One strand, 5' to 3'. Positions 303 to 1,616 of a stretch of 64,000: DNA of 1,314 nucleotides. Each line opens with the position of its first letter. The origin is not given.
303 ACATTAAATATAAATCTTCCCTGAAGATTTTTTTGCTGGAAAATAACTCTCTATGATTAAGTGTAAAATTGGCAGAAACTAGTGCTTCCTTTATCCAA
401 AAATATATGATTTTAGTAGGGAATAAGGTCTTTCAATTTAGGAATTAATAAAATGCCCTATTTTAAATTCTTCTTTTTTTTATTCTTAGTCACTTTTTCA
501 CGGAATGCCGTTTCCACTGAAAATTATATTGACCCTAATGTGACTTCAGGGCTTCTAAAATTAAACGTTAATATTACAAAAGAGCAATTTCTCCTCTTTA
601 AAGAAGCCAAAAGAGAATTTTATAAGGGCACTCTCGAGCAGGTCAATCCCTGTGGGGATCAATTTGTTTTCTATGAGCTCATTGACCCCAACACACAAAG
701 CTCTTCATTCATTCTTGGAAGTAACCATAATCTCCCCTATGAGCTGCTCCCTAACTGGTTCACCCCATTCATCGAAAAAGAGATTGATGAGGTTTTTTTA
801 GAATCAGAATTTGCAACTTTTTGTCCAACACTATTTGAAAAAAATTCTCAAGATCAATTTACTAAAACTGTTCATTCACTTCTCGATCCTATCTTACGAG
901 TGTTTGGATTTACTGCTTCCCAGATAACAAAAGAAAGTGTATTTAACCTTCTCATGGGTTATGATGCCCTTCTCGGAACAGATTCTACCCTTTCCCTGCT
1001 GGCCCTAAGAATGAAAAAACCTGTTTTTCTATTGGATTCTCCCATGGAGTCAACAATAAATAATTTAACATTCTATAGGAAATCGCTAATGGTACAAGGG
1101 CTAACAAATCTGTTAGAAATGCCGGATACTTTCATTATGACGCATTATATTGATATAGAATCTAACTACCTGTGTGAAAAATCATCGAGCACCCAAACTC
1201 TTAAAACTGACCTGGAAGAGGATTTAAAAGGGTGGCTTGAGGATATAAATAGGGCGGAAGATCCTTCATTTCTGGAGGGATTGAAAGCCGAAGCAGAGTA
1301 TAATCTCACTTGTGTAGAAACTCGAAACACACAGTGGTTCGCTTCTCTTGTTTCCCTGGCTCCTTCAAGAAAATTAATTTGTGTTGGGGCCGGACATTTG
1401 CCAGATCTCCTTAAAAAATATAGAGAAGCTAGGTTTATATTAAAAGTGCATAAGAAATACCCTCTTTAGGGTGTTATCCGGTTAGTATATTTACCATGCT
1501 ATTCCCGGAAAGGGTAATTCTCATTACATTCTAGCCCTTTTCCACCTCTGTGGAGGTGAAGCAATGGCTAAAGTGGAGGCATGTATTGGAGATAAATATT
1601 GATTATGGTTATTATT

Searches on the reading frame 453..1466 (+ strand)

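Call 57: search_protein_families(library=pfam, proteins=[window:453-1466:+], max_evalue=0.001)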
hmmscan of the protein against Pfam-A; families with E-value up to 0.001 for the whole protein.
window:453-1466:+ (338 aa): 1 family
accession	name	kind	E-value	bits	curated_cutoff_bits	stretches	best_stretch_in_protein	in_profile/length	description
PF01963.22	TraB_PrgY_gumN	-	0.00089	19.6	26.8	0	85-317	12-245/263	TraB/PrgY/gumN family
